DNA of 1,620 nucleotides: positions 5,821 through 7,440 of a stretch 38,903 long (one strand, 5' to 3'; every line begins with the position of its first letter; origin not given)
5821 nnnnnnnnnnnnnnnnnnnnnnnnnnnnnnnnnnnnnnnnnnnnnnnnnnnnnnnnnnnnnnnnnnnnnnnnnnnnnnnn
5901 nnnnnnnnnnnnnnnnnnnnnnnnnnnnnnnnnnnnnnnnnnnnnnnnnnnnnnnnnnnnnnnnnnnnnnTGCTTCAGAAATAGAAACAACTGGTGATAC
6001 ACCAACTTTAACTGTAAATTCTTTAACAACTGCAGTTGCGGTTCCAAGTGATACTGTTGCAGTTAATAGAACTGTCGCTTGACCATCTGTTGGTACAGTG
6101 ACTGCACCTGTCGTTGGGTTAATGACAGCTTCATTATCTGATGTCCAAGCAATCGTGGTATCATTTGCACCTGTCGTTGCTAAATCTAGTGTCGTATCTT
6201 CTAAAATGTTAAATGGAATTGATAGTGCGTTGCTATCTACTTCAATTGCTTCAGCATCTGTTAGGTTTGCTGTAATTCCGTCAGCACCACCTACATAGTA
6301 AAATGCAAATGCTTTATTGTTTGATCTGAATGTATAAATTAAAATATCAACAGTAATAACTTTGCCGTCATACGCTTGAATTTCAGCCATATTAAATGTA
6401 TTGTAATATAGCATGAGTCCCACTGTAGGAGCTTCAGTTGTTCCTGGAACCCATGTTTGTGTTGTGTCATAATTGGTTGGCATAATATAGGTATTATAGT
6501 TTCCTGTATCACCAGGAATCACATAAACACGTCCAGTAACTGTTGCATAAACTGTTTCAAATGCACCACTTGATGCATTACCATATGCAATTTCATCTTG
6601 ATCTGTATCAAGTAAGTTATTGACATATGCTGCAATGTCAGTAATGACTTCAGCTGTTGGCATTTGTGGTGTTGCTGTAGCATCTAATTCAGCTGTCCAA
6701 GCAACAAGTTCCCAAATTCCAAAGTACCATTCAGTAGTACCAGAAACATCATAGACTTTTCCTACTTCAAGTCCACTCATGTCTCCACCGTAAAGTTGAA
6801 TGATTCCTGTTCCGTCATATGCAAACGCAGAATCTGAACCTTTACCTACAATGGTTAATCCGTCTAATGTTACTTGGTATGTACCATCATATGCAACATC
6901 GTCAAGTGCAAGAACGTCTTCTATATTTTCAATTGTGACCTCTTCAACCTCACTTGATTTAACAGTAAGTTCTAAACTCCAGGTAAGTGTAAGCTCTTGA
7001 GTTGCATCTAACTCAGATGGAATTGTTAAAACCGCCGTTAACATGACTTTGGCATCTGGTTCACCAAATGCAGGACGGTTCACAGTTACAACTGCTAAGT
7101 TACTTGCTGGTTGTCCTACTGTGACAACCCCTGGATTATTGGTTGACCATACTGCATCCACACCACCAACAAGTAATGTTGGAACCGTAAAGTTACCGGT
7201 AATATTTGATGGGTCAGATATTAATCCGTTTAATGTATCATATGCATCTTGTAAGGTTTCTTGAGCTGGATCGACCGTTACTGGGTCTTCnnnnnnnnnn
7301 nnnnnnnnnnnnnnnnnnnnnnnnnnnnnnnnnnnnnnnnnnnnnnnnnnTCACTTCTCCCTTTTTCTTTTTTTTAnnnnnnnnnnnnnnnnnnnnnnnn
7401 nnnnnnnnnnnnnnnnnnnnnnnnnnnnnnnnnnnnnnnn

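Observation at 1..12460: Candidate surface capture / nuclease / ABC import / nanoRNase gene block (three consecutive minus-strand units)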

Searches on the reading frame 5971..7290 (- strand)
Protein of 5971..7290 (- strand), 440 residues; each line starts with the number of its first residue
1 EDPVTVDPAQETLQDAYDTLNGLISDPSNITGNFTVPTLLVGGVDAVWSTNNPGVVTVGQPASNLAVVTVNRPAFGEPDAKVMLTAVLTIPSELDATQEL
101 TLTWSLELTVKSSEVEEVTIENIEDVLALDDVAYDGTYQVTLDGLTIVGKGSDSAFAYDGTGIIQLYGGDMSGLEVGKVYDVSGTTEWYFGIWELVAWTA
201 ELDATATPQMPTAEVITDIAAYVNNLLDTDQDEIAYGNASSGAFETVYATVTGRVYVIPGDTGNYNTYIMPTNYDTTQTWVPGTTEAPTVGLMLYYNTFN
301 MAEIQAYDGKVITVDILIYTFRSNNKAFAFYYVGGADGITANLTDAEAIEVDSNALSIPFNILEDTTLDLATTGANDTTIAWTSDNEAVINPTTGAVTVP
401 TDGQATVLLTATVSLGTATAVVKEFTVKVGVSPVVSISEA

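Call 65: predict_structure(alignment_id=A3)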
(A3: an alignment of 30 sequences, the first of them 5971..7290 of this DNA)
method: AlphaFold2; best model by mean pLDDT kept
length: 440 residues; sequences in the alignment: 30
mean_pLDDT: 93.5   pTM: 0.71
mean pLDDT of the five models: 93.5, 92.8, 92.8, 92.6, 92.5
residues with pLDDT >= 90: 373; 70-90: 63; 50-70: 2; < 50: 2
segments of 3 or more residues with pLDDT < 50: none
pLDDT, mean of each block of 10 residues (from residue 1): 71 93 90 92 95 93 91 88 97 92 96 82 95 91 97 96 95 96 95 96 96 97 97 94 96 97 95 93 93 94 94 97 96 91 97 94 96 96 98 96 94 97 97 80
secondary structure, 60 per line:
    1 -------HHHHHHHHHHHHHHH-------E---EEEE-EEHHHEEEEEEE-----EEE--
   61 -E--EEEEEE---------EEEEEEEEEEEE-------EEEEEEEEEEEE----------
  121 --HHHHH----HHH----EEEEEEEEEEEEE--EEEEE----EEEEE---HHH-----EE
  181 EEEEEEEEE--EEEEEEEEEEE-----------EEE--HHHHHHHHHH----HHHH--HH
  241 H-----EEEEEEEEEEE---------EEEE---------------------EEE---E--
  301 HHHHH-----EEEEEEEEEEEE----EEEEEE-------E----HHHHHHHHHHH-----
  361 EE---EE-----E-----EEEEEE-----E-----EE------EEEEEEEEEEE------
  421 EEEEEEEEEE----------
elements in order: H8-22 E34-37 E44-50 E56-58 E65-70 E80-91 E99-110 H123-127 E139-151 E154-158 E163-167 E179-189 E192-202 E214-216 H219-228 H233-236 E247-257 E267-270 E292-294 H301-305 E311-322 E327-332 H345-355 E379-384 E404-414 E421-430

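Call 68: fold_search(model_id=the predicted structure, library=pdb)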
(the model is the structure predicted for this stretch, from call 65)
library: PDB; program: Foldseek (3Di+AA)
matches with E <= 10: 1054; with E <= 0.001: 12
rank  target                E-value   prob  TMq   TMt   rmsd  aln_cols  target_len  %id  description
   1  5hp6                  7.5e-06  0.98  0.19  0.12  21.5       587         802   11  Structure of AbnA, a GH43 extracellular arabinanase from Geobacillus stearothermophilus (a new conformational state) (released 2017-02-01)
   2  5ho9_A                1.8e-05  0.97  0.19  0.15  21.5       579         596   11  Structure of truncated AbnA (domains 1-3), a GH43 arabinanase from Geobacilllus stearothermophilus, in complex with ar (released 2017-02-01)
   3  5ho2                  5.0e-05  0.99  0.19  0.12  20.6       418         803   13  Crystal structure of AbnA (open conformation), a GH43 extracellular arabinanase from Geobacillus stearothermophilus (released 2017-02-01)
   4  5dzv_B                5.0e-05  0.75  0.14  0.12  37.1       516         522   11  Protocadherin alpha 7 extracellular cadherin domains 1-5 (released 2016-05-04)
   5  5w1d                  5.0e-05  0.72  0.13  0.14  29.4       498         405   11  Crystal Structure of Mouse Protocadherin-15 EC4-7 (released 2018-06-06)
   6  9hcj_10               5.3e-05  0.82  0.15  0.05  26.0       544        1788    8  D. discoideum nuclear pore complex (released 2024-12-25)
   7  5ho0                  7.8e-05  0.89  0.18  0.12  21.8       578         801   11  Crystal structure of AbnA (closed conformation), a GH43 extracellular arabinanase from Geobacillus stearothermophilus (released 2017-02-01)
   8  3f85                  1.8e-04  0.20  0.10  0.09  26.1       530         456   10  Structure of fusion complex of homo trimeric major pilin subunits CfaB of CFA/I fimbirae from ETEC E. coli (released 2009-08-11)
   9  5v5x_B                5.5e-04  0.51  0.12  0.13  21.0       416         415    9  Protocadherin gammaB7 EC3-6 cis-dimer structure (released 2017-11-01)
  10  5dzy_A                8.0e-04  0.51  0.13  0.13  23.6       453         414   10  Protocadherin beta 8 extracellular cadherin domains 1-4 (released 2016-05-04)
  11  5szr_C                8.4e-04  0.66  0.14  0.15  22.0       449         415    8  Protocadherin Gamma B2 extracellular cadherin domains 3-6 (released 2016-10-19)
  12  7a7d_a                9.4e-04  0.25  0.12  0.10  29.7       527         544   11  Cadherin fit into cryo-ET map (released 2020-12-23)
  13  5t4m_B                1.1e-03  0.54  0.13  0.16  25.3       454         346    9  Crystal Structure of Human Protocadherin-15 EC3-5 (released 2017-02-22)
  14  7ypo_A                1.2e-03  0.87  0.20  0.25  13.7       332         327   10  Cryo-EM structure of baculovirus LEF-3 in complex with ssDNA (released 2023-01-25)
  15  3ubh                  1.2e-03  0.44  0.14  0.15  24.0       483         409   11  Crystal structure of Drosophila N-cadherin EC1-4 (released 2011-12-21)
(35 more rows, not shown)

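Call 82: search_solved_structures(query=A3, max_evalue=1)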
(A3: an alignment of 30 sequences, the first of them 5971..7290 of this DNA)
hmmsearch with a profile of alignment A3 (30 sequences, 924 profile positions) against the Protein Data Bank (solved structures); distinct sequences matched with E-value up to 1: 7.
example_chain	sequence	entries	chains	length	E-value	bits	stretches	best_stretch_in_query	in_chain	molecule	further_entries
5ho0_A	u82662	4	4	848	1.3e-11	46.5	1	361-449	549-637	Extracellular arabinanase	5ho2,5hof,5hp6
5ho9_A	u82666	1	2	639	6.9e-11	44.2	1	361-448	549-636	Extracellular arabinanase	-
6i52_B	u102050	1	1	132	0.0005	21.5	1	469-533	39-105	Replication factor A protein 2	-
8s83_A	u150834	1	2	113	0.11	13.8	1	399-446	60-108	S-layer protein sap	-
28li_A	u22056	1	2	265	0.37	12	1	1-46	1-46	Uncharacterized conserved protein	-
9sf8_A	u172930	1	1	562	0.51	11.5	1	465-523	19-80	Endonuclease/exonuclease/phosphatase domain-containing protein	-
9sf9_A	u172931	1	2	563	0.54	11.4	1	467-523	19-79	Endonuclease/exonuclease/phosphatase domain-containing protein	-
